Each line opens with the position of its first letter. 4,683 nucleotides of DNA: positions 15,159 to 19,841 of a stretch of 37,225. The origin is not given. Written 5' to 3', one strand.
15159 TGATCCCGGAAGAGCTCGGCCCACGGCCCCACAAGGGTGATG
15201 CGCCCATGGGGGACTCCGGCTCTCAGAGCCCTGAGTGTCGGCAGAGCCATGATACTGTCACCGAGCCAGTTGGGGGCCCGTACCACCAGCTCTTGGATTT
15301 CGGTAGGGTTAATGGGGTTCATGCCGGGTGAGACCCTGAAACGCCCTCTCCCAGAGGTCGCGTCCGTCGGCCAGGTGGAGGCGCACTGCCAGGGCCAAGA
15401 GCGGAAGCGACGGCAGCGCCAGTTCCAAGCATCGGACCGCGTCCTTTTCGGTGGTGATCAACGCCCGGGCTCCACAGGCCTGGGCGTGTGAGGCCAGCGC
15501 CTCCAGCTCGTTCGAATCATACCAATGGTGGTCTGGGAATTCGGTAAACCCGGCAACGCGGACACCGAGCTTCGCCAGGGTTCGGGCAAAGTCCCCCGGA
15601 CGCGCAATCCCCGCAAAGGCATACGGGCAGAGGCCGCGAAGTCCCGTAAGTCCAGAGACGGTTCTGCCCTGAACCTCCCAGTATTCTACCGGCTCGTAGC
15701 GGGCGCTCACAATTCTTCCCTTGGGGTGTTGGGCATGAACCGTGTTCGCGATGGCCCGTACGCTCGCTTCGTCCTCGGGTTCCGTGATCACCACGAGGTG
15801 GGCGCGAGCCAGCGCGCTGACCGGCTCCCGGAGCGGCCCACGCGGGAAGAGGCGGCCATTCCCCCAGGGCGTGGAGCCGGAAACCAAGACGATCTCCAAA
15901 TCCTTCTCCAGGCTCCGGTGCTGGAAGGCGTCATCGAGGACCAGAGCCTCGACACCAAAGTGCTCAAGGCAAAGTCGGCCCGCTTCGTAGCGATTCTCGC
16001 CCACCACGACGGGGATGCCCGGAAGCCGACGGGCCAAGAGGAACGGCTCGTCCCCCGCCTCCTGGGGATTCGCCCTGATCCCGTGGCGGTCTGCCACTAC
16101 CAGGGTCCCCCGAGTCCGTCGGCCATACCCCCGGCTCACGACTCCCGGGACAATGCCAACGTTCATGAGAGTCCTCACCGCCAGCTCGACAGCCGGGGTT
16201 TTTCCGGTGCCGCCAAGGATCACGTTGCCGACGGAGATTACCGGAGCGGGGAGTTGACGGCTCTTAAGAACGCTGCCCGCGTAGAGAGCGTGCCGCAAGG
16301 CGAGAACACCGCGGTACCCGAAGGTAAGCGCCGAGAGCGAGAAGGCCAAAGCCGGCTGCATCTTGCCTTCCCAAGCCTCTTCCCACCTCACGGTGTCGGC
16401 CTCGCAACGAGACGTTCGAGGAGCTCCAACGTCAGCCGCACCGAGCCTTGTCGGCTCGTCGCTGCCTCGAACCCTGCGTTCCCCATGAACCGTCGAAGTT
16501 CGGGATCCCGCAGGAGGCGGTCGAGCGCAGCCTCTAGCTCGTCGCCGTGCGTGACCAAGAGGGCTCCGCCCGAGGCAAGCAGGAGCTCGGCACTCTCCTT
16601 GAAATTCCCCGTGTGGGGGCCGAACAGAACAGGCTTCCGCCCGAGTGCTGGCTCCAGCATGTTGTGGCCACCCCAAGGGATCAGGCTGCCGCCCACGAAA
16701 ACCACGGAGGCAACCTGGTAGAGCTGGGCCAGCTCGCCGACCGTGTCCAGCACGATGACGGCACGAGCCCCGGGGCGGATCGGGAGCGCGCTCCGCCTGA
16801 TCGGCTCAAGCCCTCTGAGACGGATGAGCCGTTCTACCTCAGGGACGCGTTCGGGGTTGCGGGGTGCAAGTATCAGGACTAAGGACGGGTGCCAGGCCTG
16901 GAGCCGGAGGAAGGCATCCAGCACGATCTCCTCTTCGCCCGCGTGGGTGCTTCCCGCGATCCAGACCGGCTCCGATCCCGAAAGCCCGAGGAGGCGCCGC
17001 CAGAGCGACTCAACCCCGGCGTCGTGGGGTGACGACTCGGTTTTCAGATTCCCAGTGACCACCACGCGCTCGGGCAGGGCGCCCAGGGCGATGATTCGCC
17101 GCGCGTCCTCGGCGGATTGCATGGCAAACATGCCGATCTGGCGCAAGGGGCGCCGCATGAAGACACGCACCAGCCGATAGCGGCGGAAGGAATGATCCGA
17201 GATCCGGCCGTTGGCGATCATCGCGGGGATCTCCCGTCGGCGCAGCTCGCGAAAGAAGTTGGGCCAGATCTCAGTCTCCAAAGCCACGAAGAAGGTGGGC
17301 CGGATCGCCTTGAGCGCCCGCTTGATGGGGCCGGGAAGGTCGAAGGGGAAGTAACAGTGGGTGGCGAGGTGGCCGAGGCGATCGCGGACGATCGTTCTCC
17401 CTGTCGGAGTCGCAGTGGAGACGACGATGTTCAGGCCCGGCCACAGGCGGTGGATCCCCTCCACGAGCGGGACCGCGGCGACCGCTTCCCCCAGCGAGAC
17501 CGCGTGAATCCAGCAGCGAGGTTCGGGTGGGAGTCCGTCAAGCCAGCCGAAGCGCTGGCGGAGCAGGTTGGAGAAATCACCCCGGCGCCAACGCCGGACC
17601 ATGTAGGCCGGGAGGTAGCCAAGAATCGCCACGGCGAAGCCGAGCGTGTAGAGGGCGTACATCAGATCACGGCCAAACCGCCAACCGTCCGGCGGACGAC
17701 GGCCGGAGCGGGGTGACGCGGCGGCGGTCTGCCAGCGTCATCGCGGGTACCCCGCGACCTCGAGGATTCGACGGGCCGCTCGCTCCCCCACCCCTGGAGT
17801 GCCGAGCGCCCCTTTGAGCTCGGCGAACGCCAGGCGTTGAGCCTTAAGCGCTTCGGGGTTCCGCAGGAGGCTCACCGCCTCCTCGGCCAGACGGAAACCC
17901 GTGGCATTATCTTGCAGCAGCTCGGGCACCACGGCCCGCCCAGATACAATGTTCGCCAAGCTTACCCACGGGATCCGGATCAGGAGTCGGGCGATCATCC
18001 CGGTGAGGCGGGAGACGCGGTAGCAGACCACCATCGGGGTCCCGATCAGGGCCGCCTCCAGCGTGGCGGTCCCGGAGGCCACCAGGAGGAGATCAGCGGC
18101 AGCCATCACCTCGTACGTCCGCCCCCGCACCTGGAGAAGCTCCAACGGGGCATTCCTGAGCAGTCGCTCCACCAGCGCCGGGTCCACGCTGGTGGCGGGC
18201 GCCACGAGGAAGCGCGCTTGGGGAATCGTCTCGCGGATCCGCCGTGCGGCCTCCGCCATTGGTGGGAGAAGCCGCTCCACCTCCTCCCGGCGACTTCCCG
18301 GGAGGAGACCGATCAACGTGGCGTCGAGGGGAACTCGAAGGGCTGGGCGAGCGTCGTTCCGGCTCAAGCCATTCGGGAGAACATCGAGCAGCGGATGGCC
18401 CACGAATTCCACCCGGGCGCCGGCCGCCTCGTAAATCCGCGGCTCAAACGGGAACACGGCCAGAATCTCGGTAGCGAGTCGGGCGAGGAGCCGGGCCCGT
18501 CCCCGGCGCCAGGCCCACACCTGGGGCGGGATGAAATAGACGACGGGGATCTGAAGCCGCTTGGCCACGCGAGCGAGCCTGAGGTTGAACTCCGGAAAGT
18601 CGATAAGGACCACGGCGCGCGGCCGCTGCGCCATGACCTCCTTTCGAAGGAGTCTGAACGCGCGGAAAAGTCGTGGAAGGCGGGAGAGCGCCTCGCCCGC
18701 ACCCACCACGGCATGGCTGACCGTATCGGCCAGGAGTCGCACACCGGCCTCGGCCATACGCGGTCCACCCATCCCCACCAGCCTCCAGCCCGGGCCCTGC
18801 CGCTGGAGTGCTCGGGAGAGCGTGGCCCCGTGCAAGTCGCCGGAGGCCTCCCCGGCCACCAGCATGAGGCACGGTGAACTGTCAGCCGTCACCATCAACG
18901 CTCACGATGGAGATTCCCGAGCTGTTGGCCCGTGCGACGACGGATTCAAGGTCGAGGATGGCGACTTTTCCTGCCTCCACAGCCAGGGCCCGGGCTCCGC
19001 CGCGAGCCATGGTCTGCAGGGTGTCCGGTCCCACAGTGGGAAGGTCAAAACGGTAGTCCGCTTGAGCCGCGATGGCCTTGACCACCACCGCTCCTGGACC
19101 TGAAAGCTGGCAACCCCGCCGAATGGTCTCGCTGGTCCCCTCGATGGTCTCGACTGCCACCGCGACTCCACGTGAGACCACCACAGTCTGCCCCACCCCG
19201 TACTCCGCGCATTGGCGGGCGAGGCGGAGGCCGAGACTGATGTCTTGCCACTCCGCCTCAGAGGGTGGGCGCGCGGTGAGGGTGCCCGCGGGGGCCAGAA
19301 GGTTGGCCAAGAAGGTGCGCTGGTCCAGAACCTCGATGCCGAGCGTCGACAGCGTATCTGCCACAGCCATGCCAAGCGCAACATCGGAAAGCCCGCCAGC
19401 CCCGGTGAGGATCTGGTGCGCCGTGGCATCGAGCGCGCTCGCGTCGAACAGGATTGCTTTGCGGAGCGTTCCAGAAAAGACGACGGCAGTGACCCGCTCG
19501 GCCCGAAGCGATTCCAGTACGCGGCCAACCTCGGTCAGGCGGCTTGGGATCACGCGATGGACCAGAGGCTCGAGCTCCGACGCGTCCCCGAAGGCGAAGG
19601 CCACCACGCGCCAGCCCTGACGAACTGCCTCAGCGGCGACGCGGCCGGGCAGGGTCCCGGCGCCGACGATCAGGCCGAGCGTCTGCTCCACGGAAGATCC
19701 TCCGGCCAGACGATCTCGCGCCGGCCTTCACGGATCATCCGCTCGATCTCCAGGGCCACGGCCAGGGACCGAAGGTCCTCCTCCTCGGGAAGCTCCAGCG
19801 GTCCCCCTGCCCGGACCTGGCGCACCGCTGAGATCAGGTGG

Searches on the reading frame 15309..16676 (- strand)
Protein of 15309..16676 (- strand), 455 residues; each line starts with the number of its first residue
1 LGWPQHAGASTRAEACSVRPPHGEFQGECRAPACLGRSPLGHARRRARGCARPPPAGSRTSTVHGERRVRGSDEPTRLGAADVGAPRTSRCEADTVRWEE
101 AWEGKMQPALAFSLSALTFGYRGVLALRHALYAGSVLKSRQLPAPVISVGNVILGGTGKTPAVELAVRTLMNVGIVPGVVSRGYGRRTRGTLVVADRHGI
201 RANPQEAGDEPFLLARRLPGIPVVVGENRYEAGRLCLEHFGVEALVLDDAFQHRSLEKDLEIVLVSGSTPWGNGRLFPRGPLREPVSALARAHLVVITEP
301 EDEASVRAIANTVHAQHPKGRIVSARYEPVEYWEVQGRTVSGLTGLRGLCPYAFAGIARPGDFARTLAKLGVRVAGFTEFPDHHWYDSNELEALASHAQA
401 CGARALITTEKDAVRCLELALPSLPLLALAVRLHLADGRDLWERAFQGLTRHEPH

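Call 55: search_protein_families(library=pfam, proteins=[window:15309-16676:-], max_evalue=0.00001)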
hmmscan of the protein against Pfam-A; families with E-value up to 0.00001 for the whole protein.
window:15309-16676:- (455 aa): 1 family
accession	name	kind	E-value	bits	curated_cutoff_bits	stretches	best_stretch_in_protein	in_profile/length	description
PF02606.20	LpxK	-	6.2e-92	308.6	27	1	111-440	2-318/328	Tetraacyldisaccharide-1-P 4'-kinase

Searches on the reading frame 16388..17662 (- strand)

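Call 55: search_protein_families(library=pfam, proteins=[window:16388-17662:-], max_evalue=0.00001)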
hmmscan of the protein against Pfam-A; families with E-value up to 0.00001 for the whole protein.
window:16388-17662:- (424 aa): 1 family
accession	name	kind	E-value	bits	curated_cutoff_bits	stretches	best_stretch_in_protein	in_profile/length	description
PF04413.22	Glycos_transf_N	-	7e-60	202.1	23.9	1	34-208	3-177/179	3-Deoxy-D-manno-octulosonic-acid transferase (kdotransferase)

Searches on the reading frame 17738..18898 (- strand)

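Call 55: search_protein_families(library=pfam, proteins=[window:17738-18898:-], max_evalue=0.00001)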
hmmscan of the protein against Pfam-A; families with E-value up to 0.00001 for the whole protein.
window:17738-18898:- (386 aa): 1 family
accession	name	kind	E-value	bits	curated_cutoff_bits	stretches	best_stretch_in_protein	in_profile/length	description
PF02684.21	LpxB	-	9.2e-94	314.8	22.6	1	12-355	2-349/374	Lipid-A-disaccharide synthetase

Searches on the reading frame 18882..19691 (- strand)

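Call 55: search_protein_families(library=pfam, proteins=[window:18882-19691:-], max_evalue=0.00001)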
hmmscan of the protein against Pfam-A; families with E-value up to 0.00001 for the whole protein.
window:18882-19691:- (269 aa): 2 families
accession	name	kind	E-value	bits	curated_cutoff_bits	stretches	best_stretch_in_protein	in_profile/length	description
PF06230.17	LpxI_C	-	6.2e-41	139.8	25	1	134-263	1-131/131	LpxI C-terminal domain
PF17930.7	LpxI_N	-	5.7e-21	75.3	25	1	5-131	2-129/129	LpxI N-terminal domain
